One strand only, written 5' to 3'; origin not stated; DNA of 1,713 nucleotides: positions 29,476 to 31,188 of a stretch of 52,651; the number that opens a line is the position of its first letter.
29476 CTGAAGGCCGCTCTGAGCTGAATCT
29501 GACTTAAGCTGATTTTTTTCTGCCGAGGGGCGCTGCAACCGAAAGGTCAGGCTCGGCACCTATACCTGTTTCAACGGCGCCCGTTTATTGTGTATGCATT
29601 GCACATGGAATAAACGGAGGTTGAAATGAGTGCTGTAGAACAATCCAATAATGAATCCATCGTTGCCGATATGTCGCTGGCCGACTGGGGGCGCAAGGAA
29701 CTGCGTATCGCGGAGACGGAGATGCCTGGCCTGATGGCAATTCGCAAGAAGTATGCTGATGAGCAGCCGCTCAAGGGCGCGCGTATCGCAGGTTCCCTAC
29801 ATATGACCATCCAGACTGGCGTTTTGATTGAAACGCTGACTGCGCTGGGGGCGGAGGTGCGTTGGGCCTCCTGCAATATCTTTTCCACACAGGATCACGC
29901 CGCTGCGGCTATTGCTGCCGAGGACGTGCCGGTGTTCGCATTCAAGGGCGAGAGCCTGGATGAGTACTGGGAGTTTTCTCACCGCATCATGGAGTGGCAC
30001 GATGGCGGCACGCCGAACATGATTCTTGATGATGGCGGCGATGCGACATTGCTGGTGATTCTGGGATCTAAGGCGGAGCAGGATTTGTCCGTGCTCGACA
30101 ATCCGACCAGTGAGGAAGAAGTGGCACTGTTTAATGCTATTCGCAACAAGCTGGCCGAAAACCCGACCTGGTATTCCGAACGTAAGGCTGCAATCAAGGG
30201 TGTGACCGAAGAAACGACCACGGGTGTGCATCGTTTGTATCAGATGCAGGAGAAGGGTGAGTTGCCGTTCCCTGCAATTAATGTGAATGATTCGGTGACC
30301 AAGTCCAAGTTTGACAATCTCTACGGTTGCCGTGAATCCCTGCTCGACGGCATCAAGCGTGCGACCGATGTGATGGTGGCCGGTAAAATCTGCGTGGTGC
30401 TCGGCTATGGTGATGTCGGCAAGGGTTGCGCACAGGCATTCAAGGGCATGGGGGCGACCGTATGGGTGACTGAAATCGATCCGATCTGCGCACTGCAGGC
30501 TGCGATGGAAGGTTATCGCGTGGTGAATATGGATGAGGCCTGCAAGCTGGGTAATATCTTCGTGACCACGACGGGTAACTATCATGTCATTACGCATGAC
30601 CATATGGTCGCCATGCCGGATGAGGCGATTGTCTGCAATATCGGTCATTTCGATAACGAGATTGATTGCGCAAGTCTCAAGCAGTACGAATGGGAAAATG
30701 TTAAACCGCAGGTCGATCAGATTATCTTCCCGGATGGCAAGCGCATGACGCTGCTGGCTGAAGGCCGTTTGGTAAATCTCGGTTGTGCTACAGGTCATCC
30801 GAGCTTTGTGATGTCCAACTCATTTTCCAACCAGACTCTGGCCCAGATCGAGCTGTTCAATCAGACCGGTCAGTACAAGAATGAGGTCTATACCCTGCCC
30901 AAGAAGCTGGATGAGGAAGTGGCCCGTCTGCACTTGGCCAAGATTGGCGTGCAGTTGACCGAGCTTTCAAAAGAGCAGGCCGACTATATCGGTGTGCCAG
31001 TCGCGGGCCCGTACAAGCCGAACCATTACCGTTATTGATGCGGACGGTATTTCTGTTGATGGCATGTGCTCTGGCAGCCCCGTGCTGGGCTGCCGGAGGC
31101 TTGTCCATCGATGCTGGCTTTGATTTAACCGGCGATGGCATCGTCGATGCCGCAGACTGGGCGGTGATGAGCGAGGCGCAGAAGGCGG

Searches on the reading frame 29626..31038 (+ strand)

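Call 8: search_protein_families(library=pfam, proteins=[window:29626-31038:+], max_evalue=0.001)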
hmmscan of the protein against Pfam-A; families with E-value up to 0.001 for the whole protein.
window:29626-31038:+ (470 aa): 3 families
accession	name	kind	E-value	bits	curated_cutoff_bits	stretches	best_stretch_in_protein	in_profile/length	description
PF05221.23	AdoHcyase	-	7e-150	498.6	25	1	12-469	3-299/299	S-adenosyl-L-homocysteine hydrolase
PF00670.27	AdoHcyase_NAD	-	5.1e-79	264.5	27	1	231-390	1-162/162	S-adenosyl-L-homocysteine hydrolase, NAD binding domain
PF02826.25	2-Hacid_dh_C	-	1e-06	28.7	25.1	1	250-340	33-127/178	D-isomer specific 2-hydroxyacid dehydrogenase, NAD binding domain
